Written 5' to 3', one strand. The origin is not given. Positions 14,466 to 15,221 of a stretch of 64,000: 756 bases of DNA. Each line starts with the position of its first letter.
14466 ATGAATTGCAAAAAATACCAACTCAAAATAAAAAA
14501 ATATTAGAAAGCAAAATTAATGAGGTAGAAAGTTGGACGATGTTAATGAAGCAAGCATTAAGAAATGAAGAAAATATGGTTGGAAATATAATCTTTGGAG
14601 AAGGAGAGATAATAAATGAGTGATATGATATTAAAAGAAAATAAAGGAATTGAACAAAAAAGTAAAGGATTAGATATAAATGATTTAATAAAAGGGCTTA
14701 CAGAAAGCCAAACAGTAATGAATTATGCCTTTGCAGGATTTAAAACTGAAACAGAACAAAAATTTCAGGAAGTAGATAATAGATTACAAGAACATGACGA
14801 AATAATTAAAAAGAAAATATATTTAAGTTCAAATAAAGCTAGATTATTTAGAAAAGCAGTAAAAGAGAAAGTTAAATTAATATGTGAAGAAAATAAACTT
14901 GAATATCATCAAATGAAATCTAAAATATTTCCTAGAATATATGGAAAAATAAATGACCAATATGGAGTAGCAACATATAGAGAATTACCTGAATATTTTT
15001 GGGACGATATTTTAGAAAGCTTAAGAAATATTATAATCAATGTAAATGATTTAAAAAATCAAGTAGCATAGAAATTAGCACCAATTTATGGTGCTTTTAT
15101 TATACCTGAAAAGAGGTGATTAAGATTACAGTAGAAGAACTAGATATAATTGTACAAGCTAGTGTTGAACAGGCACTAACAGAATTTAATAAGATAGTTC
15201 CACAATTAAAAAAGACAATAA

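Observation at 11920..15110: A 3.1-kb self-promoted six-gene block splits the tail chaperone genes from the tape measure gene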

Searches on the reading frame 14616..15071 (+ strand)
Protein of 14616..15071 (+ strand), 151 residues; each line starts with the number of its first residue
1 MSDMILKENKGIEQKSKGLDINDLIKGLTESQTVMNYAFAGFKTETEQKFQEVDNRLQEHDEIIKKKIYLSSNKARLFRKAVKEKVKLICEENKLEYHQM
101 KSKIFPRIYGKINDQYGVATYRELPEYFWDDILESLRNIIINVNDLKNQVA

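Call 3: search_protein_families(library=pfam, proteins=[window:14616-15071:+], max_evalue=0.1)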
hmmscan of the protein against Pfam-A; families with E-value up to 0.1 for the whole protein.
window:14616-15071:+ (151 aa): 3 families
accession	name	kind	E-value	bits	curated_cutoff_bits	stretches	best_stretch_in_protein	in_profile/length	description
PF10552.14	ORF6C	-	0.00012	22.5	22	1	45-143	11-108/114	ORF6C domain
PF01496.24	V_ATPase_I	-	0.047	12.1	30.7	0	18-101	216-298/815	V-type ATPase 116kDa subunit family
PF07794.16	DUF1633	-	0.074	11.6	26.4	1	22-95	653-726/854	Protein of unknown function (DUF1633)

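Call 4: search_protein_families(library=phrogs, proteins=[window:14616-15071:+], max_evalue=0.01)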
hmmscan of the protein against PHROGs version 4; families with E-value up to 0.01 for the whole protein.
window:14616-15071:+ (151 aa): 3 families
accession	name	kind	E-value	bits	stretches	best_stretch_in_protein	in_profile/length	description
phrog_373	-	transcription regulation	1.7e-09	38.4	1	20-126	196-293/373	anti-repressor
phrog_463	-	transcription regulation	7.1e-07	30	1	44-140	131-229/250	anti-repressor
phrog_25417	-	unknown function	0.0034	18.9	1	102-139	5-41/118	-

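Call 21: search_protein_families(library=padloc, proteins=[window:14616-15071:+], max_evalue=0.01)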
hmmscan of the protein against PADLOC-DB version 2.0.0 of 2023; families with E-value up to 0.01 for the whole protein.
window:14616-15071:+ (151 aa): 1 family
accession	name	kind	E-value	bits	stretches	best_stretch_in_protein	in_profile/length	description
PDLC04444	PDC-M13C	-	0.0015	16.8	1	74-130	4-60/76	-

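Call 25: search_solved_structures(query=window:14616-15071:+, max_evalue=1, show_alignments=2)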
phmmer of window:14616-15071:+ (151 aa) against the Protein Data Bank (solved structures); distinct sequences matched with E-value up to 1: 0.
